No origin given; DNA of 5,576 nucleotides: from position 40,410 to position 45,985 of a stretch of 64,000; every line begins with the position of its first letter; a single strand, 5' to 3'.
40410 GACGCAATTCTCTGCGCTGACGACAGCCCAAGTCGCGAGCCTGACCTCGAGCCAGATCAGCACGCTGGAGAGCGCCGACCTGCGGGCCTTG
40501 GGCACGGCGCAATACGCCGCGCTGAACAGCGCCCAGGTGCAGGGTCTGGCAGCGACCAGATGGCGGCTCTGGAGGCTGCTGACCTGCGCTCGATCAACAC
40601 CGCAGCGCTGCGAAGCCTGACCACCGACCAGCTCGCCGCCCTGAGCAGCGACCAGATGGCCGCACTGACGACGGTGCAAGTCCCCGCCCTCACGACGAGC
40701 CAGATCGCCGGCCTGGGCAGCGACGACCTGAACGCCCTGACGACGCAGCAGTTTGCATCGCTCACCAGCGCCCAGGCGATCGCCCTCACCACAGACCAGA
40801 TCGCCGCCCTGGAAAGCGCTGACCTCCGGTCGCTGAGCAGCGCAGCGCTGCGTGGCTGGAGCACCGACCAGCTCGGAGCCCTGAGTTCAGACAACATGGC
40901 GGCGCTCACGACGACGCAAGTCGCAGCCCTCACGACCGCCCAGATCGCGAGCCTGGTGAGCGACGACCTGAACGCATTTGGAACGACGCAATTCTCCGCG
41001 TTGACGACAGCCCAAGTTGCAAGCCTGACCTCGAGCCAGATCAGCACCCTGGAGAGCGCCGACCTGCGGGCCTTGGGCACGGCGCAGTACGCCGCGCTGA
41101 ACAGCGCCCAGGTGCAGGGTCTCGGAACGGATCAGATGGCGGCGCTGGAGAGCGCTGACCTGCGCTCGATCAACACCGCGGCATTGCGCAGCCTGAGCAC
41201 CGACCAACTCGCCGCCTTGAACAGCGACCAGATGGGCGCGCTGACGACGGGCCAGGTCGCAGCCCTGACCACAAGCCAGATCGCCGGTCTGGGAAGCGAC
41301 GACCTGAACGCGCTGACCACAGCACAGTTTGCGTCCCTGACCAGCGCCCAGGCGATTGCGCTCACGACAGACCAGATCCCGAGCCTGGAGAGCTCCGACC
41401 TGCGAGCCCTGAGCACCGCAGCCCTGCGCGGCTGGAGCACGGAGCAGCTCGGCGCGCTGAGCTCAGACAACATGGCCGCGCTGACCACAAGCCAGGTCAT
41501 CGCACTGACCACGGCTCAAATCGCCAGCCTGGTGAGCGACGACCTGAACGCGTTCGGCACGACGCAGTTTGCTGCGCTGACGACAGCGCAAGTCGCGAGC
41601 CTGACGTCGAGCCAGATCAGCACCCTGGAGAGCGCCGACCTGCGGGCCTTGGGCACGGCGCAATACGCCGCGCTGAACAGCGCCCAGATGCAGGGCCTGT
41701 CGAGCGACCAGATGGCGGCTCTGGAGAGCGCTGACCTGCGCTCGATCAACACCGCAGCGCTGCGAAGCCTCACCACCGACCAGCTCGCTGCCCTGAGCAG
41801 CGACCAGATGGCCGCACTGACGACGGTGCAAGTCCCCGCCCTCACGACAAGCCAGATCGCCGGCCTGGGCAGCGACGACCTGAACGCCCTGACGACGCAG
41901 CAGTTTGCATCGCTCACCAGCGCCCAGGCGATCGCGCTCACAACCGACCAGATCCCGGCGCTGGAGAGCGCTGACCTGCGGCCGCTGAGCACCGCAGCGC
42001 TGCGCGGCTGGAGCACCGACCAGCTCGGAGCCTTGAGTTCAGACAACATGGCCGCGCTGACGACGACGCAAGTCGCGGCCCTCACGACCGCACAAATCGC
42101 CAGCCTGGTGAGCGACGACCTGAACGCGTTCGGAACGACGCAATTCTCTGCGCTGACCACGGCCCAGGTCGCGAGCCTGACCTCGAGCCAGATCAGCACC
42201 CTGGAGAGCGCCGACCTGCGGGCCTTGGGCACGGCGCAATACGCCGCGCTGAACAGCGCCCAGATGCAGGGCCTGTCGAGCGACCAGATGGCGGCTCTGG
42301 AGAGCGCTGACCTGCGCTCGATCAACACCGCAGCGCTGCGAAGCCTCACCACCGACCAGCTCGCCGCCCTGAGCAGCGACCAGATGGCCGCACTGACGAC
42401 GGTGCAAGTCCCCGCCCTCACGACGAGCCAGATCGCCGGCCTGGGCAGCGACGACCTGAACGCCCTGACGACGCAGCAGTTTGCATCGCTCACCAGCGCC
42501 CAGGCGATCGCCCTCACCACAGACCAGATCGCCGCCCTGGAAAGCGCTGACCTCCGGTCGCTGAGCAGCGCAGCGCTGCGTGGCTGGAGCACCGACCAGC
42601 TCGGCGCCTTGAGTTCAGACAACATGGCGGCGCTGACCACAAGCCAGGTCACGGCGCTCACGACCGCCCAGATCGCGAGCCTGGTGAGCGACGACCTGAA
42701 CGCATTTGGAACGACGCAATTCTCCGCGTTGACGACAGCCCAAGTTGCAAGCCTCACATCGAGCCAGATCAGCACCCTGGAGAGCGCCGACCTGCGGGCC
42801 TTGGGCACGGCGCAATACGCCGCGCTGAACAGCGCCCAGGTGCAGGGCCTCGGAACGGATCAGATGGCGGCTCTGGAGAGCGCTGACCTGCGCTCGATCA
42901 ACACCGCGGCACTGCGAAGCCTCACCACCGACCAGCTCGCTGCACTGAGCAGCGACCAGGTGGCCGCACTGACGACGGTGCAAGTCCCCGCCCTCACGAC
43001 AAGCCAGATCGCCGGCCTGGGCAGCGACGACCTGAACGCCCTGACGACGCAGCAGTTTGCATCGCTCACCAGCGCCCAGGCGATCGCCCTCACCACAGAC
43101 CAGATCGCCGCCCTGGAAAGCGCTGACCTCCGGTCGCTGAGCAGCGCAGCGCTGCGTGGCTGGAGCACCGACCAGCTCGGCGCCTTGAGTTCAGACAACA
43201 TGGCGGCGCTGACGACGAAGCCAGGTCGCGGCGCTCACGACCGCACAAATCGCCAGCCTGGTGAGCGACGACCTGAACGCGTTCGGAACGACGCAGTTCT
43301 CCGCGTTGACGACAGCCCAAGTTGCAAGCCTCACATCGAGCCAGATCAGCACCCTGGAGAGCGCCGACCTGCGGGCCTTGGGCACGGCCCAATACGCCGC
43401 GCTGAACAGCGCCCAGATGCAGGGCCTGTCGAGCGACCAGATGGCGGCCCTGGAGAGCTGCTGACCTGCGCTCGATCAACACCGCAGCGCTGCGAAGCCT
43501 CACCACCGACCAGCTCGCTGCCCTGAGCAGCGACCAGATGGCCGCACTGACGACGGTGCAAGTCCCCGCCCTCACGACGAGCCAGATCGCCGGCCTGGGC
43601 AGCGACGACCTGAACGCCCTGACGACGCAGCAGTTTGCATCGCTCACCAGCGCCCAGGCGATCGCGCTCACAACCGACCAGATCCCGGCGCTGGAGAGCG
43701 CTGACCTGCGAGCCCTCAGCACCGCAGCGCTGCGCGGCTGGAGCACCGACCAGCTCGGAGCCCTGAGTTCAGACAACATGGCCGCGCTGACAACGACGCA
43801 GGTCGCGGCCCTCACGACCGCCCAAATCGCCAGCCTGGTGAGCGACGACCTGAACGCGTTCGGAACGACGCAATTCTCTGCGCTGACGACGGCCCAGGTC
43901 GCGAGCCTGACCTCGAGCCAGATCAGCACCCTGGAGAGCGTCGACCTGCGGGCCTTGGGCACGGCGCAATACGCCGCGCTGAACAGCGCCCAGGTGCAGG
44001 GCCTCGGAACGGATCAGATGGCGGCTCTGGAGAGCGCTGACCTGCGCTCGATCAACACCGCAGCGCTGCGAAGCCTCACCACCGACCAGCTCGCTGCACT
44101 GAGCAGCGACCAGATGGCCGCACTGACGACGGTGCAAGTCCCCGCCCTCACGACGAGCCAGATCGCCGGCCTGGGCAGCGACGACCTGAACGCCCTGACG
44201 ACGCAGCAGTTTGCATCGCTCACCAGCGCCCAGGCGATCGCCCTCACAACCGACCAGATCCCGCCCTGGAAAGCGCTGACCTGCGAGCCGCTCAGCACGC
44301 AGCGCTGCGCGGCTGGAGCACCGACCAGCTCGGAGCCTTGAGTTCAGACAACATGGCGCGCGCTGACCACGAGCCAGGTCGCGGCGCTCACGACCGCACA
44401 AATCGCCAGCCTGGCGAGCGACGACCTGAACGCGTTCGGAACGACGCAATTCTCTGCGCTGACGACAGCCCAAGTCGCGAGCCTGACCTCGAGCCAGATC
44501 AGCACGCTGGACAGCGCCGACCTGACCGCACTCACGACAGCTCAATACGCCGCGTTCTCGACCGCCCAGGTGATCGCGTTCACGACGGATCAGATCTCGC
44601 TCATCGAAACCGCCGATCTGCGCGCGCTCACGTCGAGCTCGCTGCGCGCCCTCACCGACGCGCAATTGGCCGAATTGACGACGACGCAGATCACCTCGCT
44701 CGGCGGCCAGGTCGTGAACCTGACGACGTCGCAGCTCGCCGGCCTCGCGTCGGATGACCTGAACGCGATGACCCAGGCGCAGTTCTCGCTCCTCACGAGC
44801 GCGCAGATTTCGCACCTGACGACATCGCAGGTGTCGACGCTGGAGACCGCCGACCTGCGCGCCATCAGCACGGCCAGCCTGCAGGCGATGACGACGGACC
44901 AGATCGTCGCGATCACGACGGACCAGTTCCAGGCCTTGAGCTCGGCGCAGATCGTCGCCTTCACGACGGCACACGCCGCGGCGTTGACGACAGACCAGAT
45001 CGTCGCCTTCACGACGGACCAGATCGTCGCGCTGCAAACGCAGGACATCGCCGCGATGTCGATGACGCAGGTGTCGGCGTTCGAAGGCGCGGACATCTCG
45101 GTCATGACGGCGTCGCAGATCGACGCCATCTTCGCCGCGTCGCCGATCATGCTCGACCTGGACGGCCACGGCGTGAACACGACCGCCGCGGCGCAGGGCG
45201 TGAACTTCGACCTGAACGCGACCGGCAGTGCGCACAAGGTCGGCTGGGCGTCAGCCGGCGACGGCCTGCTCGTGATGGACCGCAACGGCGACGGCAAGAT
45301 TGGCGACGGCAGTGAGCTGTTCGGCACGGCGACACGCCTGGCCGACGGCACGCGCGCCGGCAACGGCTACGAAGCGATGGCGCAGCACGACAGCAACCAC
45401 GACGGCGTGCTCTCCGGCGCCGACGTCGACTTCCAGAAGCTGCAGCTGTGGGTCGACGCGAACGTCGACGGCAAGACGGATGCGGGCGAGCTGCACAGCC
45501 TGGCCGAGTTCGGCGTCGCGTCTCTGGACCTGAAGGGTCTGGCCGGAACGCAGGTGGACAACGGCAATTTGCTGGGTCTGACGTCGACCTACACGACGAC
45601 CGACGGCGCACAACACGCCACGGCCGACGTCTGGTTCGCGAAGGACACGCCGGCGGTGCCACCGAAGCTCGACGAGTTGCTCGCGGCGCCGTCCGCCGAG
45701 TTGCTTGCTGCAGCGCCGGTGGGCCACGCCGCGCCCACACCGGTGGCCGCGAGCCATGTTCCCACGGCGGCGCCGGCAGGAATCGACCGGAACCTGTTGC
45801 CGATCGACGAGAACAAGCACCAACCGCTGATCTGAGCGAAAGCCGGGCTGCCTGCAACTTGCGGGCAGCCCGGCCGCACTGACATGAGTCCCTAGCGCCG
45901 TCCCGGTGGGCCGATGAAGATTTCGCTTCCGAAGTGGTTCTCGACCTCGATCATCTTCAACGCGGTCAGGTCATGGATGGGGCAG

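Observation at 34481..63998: Composite locus: giant Ser/Thr-rich T1SS-type substrates embedded in a flagellin-linked glycosylation/methylation island bracketed by two OGT-like GT41 enzymes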

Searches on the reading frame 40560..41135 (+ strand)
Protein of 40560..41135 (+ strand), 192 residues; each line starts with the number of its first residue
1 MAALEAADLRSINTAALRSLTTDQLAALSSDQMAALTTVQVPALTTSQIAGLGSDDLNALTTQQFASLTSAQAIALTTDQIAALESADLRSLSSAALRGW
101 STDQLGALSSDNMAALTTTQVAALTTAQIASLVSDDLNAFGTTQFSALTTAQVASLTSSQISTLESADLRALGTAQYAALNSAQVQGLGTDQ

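Call 85: predict_structure(alignment_id=A2)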
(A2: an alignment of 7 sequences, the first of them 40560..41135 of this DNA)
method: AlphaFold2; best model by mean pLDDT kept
length: 192 residues; sequences in the alignment: 7
mean_pLDDT: 91.2   pTM: 0.84
mean pLDDT of the five models: 91.2, 87.9, 86.3, 86.0, 84.9
residues with pLDDT >= 90: 146; 70-90: 38; 50-70: 8; < 50: 0
segments of 3 or more residues with pLDDT < 50: none
pLDDT, mean of each block of 10 residues (from residue 1): 68 85 90 91 95 93 95 97 95 95 96 96 97 94 95 94 91 91 83 57
secondary structure, 60 per line:
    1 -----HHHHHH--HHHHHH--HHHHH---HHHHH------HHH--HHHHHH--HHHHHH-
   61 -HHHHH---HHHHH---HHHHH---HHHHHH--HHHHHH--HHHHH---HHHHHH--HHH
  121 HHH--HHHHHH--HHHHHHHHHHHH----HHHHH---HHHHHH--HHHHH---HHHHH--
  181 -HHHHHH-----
elements in order: H6-11 H14-19 H22-26 H30-34 H46-51 H54-59 H62-66 H70-74 H78-82 H86-91 H94-99 H102-106 H110-115 H118-123 H126-131 H134-145 H150-154 H158-163 H166-170 H174-178 H182-187

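Call 87: fold_search(model_id=the predicted structure, library=pdb)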
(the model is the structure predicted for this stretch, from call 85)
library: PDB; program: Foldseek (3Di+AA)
matches with E <= 10: 265; with E <= 0.001: 0
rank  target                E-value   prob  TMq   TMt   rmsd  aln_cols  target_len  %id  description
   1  8cx3_B                1.2e-03  1.00  0.37  0.30  10.8       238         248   13  Crystal structure of full-length mesothelin (released 2023-02-01)
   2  8cx3_A                1.7e-03  1.00  0.34  0.28  11.8       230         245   15  Crystal structure of full-length mesothelin (released 2023-02-01)
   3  7ued_M                3.3e-03  1.00  0.40  0.29  10.7       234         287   14  Crystal structure of full length mesothelin bound with MORAb-009 Fab (released 2023-02-01)
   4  8cxc_M                3.3e-03  1.00  0.30  0.21   9.5       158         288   16  Novel Anti-Mesothelin Antibodies Enable Crystallography of the Intact Mesothelin Ectodo- main and Engineering of Poten (released 2023-06-07)
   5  8cyh_M                7.3e-03  0.98  0.34  0.25  11.7       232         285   15  Novel Anti-Mesothelin Antibodies Enable Crystallography of the Intact Mesothelin Ectodo- main and Engineering of Poten (released 2023-06-07)
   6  8fsl_E                1.2e-02  0.95  0.33  0.25  11.3       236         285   13  Human Mesothelin bound to a neutralizing VH domain antibody (released 2024-05-29)
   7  8fsl_F                1.4e-02  0.84  0.26  0.20  13.0       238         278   12  Human Mesothelin bound to a neutralizing VH domain antibody (released 2024-05-29)
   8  8cz8_E                3.3e-02  1.00  0.42  0.51   6.3       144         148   16  Novel Anti-Mesothelin Antibodies Enable Crystallography of the Intact Mesothelin Ectodo- main and Engineering of Poten (released 2023-06-07)
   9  7u9j_A                5.3e-02  0.82  0.31  0.29  11.4       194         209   13  Crystal structure of Mesothelin-207 fragment (released 2023-02-01)
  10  5mfl_B                8.4e-02  0.57  0.31  0.22  11.0       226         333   16  Designed armadillo repeat protein (KR)5_GS10_YIIIM6AII (released 2017-09-13)
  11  8fni_9                8.9e-02  0.51  0.30  0.10  13.0       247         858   14  Cryo-EM structure of RNase-treated RESC-B in trypanosomal RNA editing (released 2023-07-19)
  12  5mfl_A                1.4e-01  0.41  0.29  0.20  11.6       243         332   17  Designed armadillo repeat protein (KR)5_GS10_YIIIM6AII (released 2017-09-13)
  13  6rd4_3                1.7e-01  0.33  0.27  0.23  11.2       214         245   15  CryoEM structure of Polytomella F-ATP synthase, Full dimer, composite map (released 2019-07-03)
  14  6rd5_3                2.0e-01  0.30  0.25  0.23  10.3       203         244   13  CryoEM structure of Polytomella F-ATP synthase, focussed refinement of Fo and peripheral stalk, C2 symmetry (released 2019-07-03)
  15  5bzu_A                3.8e-01  0.15  0.24  0.17  11.3       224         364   12  Crystal structure of the RNA-binding domain of yeast Puf5p bound to AAT2 RNA (released 2015-09-23)
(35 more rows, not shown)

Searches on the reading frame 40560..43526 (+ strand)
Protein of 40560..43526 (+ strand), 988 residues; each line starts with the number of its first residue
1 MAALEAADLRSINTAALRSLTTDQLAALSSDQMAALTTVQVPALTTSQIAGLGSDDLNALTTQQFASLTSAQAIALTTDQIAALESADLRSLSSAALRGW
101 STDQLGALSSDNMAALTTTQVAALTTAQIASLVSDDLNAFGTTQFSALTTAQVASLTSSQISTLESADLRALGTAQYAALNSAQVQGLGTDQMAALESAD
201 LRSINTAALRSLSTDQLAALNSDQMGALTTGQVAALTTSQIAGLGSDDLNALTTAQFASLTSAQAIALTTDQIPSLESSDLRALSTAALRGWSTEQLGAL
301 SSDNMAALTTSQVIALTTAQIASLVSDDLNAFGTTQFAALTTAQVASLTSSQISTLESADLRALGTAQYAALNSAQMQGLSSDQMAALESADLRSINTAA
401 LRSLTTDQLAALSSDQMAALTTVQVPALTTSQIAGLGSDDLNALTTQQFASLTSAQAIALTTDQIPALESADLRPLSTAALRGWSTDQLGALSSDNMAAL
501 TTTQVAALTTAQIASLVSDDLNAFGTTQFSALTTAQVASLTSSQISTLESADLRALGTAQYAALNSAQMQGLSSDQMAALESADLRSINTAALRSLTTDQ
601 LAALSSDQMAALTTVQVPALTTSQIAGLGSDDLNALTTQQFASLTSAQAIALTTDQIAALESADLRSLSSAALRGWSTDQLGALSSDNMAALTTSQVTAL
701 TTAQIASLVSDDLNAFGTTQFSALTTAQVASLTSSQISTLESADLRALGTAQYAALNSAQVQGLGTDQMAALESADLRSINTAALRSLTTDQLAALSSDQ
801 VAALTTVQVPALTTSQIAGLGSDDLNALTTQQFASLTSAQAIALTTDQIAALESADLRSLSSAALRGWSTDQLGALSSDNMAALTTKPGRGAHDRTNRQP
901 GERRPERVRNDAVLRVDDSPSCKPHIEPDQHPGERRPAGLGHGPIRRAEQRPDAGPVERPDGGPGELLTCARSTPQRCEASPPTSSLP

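Call 6: search_protein_families(library=pfam, proteins=[window:40560-43526:+], max_evalue=0.01)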
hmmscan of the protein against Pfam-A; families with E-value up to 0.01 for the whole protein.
window:40560-43526:+ (988 aa): 9 families
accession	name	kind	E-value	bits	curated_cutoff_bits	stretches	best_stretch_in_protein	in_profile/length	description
PF20080.4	ALTTAQ_rpt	-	1.2e-276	892.5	26.4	31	465-502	1-38/38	ALTTAQ repeat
PF23952.1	LRR_EndoS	-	1.1e-14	55.1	27.9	0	756-838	30-110/116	Endo-beta-N-acetylglucosaminidase EndoS LRR domain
PF15335.11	CAAP1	-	3.4e-09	37.5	25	0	776-802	34-60/63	Caspase activity and apoptosis inhibitor 1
PF10109.15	Phage_TAC_7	-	2.3e-08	34.4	25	0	198-255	25-73/79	Phage tail assembly chaperone proteins, E, or 41 or 14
PF13413.12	HTH_25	-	1.4e-06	28.5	24.6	0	839-864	17-42/62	Helix-turn-helix domain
PF04550.17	Phage_holin_3_2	-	0.00012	22.8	25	0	32-54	47-69/86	Phage holin family 2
PF19183.5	DUF5865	-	0.0025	18.1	26.1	0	443-524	32-114/210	Family of unknown function (DUF5865)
PF22525.1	H2TH_5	-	0.0095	16.4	27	0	182-197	53-68/71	S13-like H2TH domain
PF07277.16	SapC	-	0.0095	16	28.9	0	293-324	183-214/220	SapC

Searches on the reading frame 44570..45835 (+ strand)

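Call 6: search_protein_families(library=pfam, proteins=[window:44570-45835:+], max_evalue=0.01)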
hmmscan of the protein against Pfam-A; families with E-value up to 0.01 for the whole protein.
window:44570-45835:+ (421 aa): 1 family
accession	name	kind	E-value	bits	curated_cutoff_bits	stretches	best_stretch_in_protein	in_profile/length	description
PF20080.4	ALTTAQ_rpt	-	1.3e-37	127.6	26.4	5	89-125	2-38/38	ALTTAQ repeat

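Call 18: search_protein_families(library=ncbifam, proteins=[window:44570-45835:+], max_evalue=0.001)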
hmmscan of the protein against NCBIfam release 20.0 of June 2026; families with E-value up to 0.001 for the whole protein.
window:44570-45835:+ (421 aa): 0 families
